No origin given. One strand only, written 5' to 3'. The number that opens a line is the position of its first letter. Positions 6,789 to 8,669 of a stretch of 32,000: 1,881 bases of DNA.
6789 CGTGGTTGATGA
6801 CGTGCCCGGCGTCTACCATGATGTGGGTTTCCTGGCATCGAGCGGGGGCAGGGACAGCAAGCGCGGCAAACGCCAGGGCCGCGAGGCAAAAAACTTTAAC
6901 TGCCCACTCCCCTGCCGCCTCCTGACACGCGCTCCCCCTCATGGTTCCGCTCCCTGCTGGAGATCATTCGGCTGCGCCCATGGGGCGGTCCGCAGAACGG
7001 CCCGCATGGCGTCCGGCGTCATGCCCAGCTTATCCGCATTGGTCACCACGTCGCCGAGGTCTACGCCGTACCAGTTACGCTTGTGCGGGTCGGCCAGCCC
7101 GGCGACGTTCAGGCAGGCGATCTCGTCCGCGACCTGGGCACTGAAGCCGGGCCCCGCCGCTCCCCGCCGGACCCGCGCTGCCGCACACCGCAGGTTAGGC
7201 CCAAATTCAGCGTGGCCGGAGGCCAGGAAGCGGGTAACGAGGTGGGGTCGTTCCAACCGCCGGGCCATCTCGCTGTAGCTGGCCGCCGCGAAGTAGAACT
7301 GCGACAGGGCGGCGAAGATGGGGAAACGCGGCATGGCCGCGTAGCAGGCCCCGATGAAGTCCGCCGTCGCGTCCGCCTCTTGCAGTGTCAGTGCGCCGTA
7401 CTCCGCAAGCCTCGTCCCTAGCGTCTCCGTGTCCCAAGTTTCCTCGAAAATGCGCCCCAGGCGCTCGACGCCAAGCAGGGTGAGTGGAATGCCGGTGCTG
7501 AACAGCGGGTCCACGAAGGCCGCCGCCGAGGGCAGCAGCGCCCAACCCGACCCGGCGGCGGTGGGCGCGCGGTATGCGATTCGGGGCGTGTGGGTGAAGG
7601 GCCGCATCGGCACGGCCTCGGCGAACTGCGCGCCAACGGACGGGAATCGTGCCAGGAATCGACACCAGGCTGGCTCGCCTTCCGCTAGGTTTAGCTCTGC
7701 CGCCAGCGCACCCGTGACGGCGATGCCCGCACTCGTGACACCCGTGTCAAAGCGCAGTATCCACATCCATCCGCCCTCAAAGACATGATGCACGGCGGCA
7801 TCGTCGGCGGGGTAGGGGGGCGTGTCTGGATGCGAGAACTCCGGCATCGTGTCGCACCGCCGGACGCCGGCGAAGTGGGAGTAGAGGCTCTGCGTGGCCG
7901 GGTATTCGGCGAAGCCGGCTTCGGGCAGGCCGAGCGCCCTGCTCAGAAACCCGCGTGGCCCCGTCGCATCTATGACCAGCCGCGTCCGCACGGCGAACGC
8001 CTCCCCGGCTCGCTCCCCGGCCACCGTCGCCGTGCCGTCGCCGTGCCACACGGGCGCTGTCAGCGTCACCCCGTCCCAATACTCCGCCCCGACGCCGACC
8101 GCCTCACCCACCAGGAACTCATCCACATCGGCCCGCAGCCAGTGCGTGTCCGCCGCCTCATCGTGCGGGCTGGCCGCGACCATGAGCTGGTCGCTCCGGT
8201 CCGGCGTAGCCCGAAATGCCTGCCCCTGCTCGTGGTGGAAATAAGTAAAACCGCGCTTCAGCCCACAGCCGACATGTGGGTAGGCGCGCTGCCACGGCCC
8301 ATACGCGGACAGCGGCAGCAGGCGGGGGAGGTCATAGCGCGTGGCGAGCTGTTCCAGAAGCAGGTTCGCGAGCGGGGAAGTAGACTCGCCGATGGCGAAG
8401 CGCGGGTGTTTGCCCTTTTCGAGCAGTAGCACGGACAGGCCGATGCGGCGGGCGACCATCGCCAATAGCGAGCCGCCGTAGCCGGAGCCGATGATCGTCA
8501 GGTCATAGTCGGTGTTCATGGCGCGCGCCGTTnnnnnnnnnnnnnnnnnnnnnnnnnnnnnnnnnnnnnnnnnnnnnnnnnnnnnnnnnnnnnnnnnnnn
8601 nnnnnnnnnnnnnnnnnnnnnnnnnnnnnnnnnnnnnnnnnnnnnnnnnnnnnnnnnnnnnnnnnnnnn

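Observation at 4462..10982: ATGA-coupled operon: glutaminase-less AsnB-like enzyme + radical SAM + halogenase-like flavoprotein + secreted GH51-like protein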

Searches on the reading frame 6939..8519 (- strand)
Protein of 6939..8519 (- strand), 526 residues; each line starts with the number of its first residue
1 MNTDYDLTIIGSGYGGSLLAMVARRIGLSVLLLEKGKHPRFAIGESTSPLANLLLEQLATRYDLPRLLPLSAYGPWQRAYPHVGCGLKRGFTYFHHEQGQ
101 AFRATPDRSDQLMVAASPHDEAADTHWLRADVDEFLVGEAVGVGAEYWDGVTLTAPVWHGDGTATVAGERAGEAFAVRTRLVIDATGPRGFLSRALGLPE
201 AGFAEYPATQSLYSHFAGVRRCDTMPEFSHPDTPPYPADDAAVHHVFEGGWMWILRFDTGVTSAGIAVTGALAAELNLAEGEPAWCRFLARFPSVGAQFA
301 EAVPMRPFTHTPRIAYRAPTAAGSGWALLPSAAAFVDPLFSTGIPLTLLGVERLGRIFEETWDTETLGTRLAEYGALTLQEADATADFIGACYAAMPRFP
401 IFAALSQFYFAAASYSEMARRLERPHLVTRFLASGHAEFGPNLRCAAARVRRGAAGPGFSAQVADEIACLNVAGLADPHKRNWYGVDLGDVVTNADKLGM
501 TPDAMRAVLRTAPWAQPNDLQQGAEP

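Call 3: search_protein_families(library=pfam, proteins=[window:6939-8519:-])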
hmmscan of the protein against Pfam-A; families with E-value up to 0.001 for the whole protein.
window:6939-8519:- (526 aa): 5 families
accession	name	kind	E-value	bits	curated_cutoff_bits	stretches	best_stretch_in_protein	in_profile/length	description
PF04820.20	Trp_halogenase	-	1.4e-13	51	21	1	129-398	157-391/458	Tryptophan halogenase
PF01494.25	FAD_binding_3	-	2.6e-05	24.1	22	0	130-206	100-177/349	FAD binding domain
PF01266.30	DAO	-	8e-05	22.8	27.9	0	6-134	1-126/353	FAD dependent oxidoreductase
PF13450.12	NAD_binding_8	-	0.00032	21.3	21.9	0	9-39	1-31/68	NAD(P)-binding Rossmann-like domain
PF12831.13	FAD_oxidored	-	0.00081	19.2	27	0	6-187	1-145/416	FAD dependent oxidoreductase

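Call 4: search_protein_families(library=ncbifam, proteins=[window:6939-8519:-])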
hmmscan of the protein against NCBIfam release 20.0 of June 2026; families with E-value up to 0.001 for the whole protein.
window:6939-8519:- (526 aa): 10 families
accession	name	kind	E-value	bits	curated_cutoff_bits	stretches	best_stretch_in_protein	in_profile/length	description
NF033113.0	halo_ClmS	equivalog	8.6e-15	54.2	900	2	128-346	105-309/570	chloramphenicol-biosynthetic FADH2-dependent halogenase CmlS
TIGR02032.1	GG-red-SF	subfamily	2.4e-13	50.5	158.8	2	129-348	90-287/297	geranylgeranyl reductase family protein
NF049967.1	QhpG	equivalog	1.2e-12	47.5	240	2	129-344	84-272/423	flavin-dependent monooxygenase QhpG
NF038174.1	maturase_GoxB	equivalog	2.8e-06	26.6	400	0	6-61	2-57/358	glycine oxidase maturase GoxB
NF041080.1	DGGGPL_reductase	equivalog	4.8e-06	25.7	580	0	134-196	99-163/447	digeranylgeranylglycerophospholipid reductase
NF007450.0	PRK10015.1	subfamily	5.5e-06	25.4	466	0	123-201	101-175/429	FAD-dependent oxidoreductase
NF041385.1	Dggglyphlred_Halo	equivalog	7.4e-06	24.7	700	1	130-200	95-162/405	digeranylgeranylglycerophospholipid reductase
NF045655.1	MkRedMenJ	equivalog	7.9e-05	21.7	700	0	1-59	1-60/406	menaquinone reductase MenJ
NF053717.1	VnlPnlRedVprA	equivalog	0.00015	20.8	600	1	2-38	4-40/481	vinyl phenol reductase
NF058674.1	CholsOxChoxAB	equivalog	0.00096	17.7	850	0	3-38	4-39/535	cholesterol oxidase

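Call 16: search_solved_structures(query=window:6939-8519:-, max_evalue=1)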
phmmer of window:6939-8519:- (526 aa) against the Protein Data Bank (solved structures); distinct sequences matched with E-value up to 1: 36.
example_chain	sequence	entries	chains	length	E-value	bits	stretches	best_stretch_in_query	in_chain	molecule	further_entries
6bzt_A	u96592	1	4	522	6.7e-47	163.6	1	4-359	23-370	Halogenase PltM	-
6bza_A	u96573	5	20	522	1.4e-46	162.6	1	4-359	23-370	Halogenase PltM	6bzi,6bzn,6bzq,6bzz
7xgb_A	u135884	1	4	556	1.1e-45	159.6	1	4-354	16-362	Tetracycline 7-halogenase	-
7v0b_A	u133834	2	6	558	1.1e-45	159.6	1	4-354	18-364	Tetracycline 7-halogenase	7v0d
5bul_A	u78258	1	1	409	1.5e-21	80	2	128-348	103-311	flavin-dependent halogenase triple mutant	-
5bva_A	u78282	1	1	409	4.9e-21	78.2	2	128-348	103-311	flavin-dependent halogenase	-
5dbj_E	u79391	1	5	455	5.5e-18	68.2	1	3-352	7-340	FADH2-dependent halogenase PltA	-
8zop_A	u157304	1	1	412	2.3e-17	66.1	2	128-360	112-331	Halogenase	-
7fco_A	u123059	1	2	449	9.2e-16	60.8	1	1-349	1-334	ChlB4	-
3nix_A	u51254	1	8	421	7.5e-15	57.8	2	129-357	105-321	Flavoprotein/dehydrogenase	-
3e1t_A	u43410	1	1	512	8.9e-15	57.6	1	5-349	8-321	Halogenase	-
5buk_A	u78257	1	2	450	6.1e-14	54.8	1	2-348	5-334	FADH2-dependent halogenase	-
3i3l_A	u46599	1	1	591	5.4e-11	45.1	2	129-347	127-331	Alkylhalidase CmlS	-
8gu0_A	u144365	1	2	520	9.5e-10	41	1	6-351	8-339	Non-heme halogenase radH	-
5wgt_A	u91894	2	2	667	4.8e-05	25.5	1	313-346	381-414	Flavin-dependent halogenase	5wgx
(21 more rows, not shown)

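Call 31: search_solved_structures(query=window:6939-8519:-, max_evalue=1e-30, show_alignments=2)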
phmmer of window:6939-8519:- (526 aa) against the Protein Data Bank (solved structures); distinct sequences matched with E-value up to 1e-30: 4.
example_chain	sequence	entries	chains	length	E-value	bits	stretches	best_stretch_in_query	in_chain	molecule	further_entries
6bzt_A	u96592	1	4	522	6.7e-47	163.6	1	4-359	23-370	Halogenase PltM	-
6bza_A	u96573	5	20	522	1.4e-46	162.6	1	4-359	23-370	Halogenase PltM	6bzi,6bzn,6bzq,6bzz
7xgb_A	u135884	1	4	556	1.1e-45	159.6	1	4-354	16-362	Tetracycline 7-halogenase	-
7v0b_A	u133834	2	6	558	1.1e-45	159.6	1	4-354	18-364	Tetracycline 7-halogenase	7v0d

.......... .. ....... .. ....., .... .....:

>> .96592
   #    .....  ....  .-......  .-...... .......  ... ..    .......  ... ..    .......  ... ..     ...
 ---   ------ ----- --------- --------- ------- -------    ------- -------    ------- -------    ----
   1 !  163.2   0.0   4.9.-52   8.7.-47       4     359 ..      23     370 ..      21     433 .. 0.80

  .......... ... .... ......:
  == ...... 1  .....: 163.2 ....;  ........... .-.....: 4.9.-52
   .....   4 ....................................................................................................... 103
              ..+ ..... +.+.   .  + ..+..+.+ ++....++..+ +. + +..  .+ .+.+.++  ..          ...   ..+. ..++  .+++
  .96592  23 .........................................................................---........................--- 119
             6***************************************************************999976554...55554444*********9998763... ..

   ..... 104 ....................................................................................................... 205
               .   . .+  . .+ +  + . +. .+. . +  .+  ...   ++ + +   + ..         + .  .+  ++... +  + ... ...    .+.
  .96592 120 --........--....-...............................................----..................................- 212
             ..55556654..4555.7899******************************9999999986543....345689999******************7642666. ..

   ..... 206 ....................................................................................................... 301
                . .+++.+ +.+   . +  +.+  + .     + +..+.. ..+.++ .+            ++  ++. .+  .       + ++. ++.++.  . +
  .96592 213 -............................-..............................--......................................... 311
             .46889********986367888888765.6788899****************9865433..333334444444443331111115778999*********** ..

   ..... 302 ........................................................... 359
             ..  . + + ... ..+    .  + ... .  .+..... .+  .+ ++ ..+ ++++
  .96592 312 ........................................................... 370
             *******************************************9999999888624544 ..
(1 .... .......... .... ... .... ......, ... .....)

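Call 65: search_protein_families(library=padloc, proteins=[window:6939-8519:-], max_evalue=0.01)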
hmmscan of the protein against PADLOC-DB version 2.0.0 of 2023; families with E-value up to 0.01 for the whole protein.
window:6939-8519:- (526 aa): 0 families
